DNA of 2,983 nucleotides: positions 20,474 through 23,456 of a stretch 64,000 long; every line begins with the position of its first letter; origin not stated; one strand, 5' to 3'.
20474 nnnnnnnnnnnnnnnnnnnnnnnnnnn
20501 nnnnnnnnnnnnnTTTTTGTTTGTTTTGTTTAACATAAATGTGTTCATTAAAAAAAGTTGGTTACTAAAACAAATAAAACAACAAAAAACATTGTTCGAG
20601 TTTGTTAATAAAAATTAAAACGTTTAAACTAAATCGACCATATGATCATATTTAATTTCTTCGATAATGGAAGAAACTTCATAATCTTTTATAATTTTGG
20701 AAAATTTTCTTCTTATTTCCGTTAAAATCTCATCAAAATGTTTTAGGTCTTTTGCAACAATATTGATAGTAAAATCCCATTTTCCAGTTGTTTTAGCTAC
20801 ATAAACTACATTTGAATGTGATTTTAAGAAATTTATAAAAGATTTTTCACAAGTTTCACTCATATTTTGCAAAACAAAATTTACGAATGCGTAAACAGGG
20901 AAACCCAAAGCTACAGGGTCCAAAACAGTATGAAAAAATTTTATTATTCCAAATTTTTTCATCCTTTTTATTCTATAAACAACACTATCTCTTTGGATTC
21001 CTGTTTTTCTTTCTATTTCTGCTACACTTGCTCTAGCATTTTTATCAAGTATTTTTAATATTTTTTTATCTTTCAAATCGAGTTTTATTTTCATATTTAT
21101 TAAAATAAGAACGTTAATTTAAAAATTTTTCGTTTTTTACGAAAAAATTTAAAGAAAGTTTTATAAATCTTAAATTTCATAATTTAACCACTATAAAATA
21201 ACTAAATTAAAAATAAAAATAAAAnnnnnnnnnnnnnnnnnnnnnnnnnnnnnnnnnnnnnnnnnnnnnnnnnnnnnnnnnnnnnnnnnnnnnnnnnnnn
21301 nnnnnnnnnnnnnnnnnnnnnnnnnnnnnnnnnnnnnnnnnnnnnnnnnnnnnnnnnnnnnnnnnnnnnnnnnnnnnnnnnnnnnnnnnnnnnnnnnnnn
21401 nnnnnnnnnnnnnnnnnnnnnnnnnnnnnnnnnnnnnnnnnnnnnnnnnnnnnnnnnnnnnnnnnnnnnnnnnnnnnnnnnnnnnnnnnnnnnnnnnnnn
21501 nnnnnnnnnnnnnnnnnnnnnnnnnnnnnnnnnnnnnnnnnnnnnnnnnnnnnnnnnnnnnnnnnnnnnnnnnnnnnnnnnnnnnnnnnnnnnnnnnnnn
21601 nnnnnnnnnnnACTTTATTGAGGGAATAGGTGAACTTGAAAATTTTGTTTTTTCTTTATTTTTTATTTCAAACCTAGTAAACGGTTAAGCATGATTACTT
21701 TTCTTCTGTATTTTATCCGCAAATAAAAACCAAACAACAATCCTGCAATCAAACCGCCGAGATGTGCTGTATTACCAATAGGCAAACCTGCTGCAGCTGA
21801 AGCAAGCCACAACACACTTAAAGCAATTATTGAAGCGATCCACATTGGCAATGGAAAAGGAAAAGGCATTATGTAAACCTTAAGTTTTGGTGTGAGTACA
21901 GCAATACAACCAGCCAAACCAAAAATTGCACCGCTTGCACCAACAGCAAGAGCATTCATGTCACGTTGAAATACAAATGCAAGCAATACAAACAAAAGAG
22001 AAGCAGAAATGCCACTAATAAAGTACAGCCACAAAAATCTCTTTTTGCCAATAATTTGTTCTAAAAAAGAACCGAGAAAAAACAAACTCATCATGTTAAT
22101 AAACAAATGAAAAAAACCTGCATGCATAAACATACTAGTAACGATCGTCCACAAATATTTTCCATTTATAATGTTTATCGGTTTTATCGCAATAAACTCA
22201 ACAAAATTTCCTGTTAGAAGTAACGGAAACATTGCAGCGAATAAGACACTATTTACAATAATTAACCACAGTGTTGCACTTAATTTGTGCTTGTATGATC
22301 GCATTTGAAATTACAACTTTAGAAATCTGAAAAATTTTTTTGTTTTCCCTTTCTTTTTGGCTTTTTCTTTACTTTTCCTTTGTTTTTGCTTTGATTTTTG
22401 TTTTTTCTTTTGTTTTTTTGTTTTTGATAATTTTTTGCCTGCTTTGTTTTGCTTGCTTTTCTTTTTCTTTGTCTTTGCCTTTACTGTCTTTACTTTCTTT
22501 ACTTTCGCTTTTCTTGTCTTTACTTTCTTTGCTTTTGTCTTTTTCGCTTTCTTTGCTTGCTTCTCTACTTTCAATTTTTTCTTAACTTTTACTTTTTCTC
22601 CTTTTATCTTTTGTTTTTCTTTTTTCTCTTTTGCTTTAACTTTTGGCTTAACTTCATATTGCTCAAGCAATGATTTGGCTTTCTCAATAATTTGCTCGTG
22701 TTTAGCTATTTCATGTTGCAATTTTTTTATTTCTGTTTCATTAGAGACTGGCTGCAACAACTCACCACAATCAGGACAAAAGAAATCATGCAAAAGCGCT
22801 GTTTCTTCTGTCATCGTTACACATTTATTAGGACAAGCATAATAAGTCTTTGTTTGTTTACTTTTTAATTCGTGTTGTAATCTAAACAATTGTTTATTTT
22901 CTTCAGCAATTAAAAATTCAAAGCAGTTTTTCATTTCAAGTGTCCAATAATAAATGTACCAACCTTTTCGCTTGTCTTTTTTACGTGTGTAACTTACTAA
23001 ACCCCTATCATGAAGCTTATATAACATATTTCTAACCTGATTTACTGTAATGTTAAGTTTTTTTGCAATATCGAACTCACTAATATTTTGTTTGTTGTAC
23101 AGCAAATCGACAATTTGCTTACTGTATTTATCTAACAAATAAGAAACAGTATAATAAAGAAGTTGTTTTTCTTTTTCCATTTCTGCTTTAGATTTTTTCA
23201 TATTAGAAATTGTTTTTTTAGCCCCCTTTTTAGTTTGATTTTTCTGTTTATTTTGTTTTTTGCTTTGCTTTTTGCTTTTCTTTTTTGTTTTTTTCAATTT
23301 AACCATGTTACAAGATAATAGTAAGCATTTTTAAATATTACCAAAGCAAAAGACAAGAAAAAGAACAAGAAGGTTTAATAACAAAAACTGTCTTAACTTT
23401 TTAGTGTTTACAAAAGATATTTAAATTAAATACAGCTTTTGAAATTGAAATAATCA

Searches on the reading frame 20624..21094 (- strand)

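Call 75: search_protein_families(library=pfam, proteins=[window:20624-21094:-], max_evalue=0.001)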
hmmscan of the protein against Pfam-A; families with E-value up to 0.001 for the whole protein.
window:20624-21094:- (156 aa): 4 families
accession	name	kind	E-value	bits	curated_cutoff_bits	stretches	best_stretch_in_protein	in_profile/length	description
PF13404.12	HTH_AsnC-type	-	1.3e-09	38.2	27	1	5-46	1-42/42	AsnC-type helix-turn-helix domain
PF13412.12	HTH_24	-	3.9e-09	36.4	21.9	1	5-52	1-48/48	Winged helix-turn-helix DNA-binding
PF01037.27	AsnC_trans_reg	-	4.8e-09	36.4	25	1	84-129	12-58/73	Lrp/AsnC ligand binding domain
PF12802.13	MarR_2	-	0.00045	20.8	27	1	13-51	11-50/61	MarR family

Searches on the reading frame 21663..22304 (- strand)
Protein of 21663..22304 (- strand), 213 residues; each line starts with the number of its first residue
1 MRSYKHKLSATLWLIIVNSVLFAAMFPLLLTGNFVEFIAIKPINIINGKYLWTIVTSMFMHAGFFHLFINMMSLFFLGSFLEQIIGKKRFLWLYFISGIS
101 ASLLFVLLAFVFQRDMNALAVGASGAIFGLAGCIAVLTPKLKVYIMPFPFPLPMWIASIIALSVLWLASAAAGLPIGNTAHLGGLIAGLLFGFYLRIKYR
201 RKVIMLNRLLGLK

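Call 22: search_protein_families(library=pfam, proteins=[window:21663-22304:-], max_evalue=0.001)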
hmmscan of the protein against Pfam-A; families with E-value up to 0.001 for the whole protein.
window:21663-22304:- (213 aa): 2 families
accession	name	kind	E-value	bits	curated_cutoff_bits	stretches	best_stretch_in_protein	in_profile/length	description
PF01694.28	Rhomboid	-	9.5e-34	117.1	22.6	1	50-196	3-141/143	Rhomboid domain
PF08551.15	DUF1751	-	2.1e-08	35.1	22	1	49-126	6-86/99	Eukaryotic integral membrane protein (DUF1751)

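Call 64: search_protein_families(library=ncbifam, proteins=[window:21663-22304:-], max_evalue=1)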
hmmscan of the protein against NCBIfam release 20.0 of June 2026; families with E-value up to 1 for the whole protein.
window:21663-22304:- (213 aa): 3 families
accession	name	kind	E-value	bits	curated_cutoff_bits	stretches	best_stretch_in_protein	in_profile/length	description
TIGR03902.1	rhom_GG_sort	equivalog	8.1e-13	48.6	84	1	46-192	11-153/154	rhombosortase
TIGR04239.1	rhombo_GlpG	equivalog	1.9e-08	34.4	250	1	11-194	97-267/271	rhomboid family intramembrane serine protease GlpG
NF008155.0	PRK10907.1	equivalog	1.3e-07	31.2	335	1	11-200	97-273/276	rhomboid family intramembrane serine protease GlpG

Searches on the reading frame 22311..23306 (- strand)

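Call 22: search_protein_families(library=pfam, proteins=[window:22311-23306:-], max_evalue=0.001)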
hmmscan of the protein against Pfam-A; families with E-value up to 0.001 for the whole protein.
window:22311-23306:- (331 aa): 4 families
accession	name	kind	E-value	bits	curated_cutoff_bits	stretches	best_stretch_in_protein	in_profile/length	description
PF02002.24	TFIIE_alpha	-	1.1e-15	57.9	22.9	1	49-149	2-102/105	TFIIE alpha subunit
PF01325.25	Fe_dep_repress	-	3e-05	24.6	26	1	60-110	8-58/60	Iron dependent repressor, N-terminal DNA binding domain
PF01047.28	MarR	-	0.00011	22.4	24.6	1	65-113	8-57/59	MarR family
PF13412.12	HTH_24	-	0.00042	20.3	21.9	1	58-104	1-47/48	Winged helix-turn-helix DNA-binding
